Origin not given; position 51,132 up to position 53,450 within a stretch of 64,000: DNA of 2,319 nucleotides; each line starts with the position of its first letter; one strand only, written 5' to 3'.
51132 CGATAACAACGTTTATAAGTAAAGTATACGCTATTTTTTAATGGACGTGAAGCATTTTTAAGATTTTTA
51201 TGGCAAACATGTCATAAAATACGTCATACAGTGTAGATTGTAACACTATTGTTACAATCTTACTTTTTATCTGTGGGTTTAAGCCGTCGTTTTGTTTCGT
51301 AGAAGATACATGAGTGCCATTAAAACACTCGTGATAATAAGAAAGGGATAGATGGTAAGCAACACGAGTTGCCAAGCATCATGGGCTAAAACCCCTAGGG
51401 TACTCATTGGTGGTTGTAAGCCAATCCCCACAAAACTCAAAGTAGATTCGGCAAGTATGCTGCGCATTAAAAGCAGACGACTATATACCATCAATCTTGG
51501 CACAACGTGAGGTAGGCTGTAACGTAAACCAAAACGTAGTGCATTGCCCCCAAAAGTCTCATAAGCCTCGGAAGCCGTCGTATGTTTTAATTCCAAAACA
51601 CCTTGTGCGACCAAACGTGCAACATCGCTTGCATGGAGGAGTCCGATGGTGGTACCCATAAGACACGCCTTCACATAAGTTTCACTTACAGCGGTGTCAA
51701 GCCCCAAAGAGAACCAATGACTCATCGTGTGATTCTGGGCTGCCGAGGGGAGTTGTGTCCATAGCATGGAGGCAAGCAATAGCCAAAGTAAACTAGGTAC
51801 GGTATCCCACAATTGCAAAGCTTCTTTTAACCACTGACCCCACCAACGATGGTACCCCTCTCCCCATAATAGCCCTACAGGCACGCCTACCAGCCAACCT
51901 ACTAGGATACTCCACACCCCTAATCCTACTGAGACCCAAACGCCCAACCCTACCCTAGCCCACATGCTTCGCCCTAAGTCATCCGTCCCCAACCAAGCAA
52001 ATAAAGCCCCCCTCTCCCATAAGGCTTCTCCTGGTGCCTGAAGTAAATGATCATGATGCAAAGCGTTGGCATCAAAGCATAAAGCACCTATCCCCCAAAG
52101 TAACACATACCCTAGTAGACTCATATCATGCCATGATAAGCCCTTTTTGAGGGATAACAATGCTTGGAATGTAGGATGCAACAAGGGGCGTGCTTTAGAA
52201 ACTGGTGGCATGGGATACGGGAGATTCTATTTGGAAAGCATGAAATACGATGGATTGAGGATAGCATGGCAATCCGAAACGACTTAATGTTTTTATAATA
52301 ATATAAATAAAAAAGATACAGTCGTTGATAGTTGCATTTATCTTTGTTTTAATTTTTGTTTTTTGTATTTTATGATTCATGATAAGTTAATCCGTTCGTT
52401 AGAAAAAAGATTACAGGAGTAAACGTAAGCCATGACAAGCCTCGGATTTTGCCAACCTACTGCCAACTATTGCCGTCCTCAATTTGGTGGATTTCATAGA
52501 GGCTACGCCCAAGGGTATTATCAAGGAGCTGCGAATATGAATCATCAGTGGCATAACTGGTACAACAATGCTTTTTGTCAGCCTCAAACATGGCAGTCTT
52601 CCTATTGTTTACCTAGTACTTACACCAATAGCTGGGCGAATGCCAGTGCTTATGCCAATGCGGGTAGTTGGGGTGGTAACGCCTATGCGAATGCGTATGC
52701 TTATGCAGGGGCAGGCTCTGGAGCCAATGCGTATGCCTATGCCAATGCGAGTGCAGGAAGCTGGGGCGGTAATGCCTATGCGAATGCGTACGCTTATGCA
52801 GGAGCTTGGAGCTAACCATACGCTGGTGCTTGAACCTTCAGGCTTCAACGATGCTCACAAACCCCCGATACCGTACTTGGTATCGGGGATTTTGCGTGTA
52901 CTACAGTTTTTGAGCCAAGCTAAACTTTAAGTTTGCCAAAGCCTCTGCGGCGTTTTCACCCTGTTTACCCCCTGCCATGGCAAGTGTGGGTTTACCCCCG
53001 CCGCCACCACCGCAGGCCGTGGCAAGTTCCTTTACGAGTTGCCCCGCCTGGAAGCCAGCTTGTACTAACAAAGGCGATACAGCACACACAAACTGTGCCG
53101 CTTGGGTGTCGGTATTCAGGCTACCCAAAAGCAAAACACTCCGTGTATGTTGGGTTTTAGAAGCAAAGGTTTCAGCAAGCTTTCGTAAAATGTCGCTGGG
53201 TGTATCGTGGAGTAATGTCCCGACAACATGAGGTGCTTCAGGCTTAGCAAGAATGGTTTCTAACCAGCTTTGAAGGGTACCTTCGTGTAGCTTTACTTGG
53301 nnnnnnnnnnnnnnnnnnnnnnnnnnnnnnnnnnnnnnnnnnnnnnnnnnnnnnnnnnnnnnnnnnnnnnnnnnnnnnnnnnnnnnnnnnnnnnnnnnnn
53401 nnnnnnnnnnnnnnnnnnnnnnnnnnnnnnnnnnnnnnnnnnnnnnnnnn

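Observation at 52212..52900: Strongly signalled small gene encoding a Cys-containing, Tyr/Asn/Ala/Gly-repeat protein over tandem DNA repeats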

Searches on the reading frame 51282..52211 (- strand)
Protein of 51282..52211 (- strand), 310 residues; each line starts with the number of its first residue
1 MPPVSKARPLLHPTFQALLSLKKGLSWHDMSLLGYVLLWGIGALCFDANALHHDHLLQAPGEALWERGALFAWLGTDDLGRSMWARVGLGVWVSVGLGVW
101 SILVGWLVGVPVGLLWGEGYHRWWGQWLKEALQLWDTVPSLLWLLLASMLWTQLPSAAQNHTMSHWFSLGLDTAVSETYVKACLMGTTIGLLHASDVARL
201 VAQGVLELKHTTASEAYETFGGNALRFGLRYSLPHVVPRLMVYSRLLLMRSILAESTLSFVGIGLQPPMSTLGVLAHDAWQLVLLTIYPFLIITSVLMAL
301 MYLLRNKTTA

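Call 21: find_homologous_proteins(query=window:51282-52211:-, max_evalue=1e-20)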
Query window:51282-52211:- (310 aa): 3 proteins with E <= 1e-20 among 6944 candidates.
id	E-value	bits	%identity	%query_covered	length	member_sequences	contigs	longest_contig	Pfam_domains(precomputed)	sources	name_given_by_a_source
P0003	4.4e-202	689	100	100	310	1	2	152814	PF00528.28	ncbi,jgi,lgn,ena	jgi:oligopeptide transport system permease protein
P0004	7.3e-84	300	59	87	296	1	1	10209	PF00528.28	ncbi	ncbi:MAG: ABC transporter permease subunit [Vampirovibrionales bacterium]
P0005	4.5e-23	100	31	79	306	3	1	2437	PF00528.28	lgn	-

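Call 22: find_encoding_contigs(protein=P0004, flank=10000, max_places=4)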
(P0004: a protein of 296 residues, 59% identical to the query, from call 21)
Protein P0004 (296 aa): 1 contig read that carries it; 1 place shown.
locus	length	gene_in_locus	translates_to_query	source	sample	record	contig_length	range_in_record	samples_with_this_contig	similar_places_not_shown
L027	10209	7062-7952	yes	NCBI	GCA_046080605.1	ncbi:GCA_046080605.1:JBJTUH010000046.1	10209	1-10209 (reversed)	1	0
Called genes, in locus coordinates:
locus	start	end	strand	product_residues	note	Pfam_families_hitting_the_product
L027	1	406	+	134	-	PF01202:SKI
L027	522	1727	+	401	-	PF00929:RNase_T, PF16473:Rv2179c-like (weak), PF21762:DEDDh_C (weak)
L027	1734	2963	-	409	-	PF00586:AIRS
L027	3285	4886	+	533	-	PF12705:PDDEXK_1 (weak)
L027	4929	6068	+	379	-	PF03331:LpxC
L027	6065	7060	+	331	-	PF00528:BPD_transp_1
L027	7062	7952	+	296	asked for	PF00528:BPD_transp_1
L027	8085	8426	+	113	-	PF11969:DcpS_C, PF01230:HIT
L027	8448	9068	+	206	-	PF04017:DUF366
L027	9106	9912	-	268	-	-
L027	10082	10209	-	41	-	?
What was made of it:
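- Tried and rejected: The 59% identical permease relative is in a different context (call 22).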

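Call 23: find_encoding_contigs(protein=P0003, flank=5000, max_places=6)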
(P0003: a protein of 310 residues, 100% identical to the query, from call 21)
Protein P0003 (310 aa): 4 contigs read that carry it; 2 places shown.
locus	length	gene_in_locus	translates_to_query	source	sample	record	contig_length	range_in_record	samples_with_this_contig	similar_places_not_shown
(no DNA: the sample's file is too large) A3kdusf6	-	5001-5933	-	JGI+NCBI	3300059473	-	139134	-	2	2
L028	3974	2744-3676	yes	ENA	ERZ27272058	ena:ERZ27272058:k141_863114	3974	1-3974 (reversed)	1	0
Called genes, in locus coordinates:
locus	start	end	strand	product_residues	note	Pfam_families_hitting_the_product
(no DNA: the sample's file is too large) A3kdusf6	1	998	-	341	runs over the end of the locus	PF10558:MTP18 (faint)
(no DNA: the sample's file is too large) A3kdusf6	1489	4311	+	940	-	PF01411:tRNA-synt_2c, PF07973:tRNA_SAD, PF02272:DHHA1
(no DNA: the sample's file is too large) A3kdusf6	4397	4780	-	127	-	-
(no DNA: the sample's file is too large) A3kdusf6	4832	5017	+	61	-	-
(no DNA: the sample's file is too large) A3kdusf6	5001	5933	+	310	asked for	PF00528:BPD_transp_1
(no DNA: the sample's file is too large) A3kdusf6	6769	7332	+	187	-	-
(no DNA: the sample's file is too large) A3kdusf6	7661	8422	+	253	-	-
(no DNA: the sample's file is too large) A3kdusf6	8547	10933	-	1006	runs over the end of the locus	PF13506:Glyco_transf_21, PF00535:Glycos_transf_2, PF13641:Glyco_tranf_2_3, PF13632:Glyco_trans_2_3, PF03552:Cellulose_synt, PF07238:PilZ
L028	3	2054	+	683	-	?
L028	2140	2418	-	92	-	-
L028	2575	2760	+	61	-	-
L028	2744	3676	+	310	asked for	PF00528:BPD_transp_1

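Call 32: search_protein_families(library=pfam, proteins=[window:51282-52211:-], max_evalue=0.01)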
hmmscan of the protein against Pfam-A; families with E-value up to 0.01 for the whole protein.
window:51282-52211:- (310 aa): 1 family
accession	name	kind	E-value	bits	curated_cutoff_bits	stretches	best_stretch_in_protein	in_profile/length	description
PF00528.27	BPD_transp_1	-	1.4e-11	44.9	26.4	1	109-307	1-181/184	Binding-protein-dependent transport system inner membrane component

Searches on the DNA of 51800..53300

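Call 20: search_rna_families(source=window, start=51800, end=53300, threshold=evalue, max_evalue=1)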
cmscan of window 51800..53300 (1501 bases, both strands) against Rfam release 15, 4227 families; matches with E-value up to 1: 1.
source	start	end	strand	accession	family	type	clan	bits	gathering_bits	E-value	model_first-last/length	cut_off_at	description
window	52859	53043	-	RF01408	sraL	Gene; sRNA;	-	18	39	0.27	1-142/142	no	sraL Hfq binding RNA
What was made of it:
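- On Known structured RNA families (Rfam 15): The only match was a sub-threshold sraL hit on the minus strand, at 18 bits against a gathering score of 39, E=0.27 (call 20).
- There is no Rfam match above noise (call 20).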
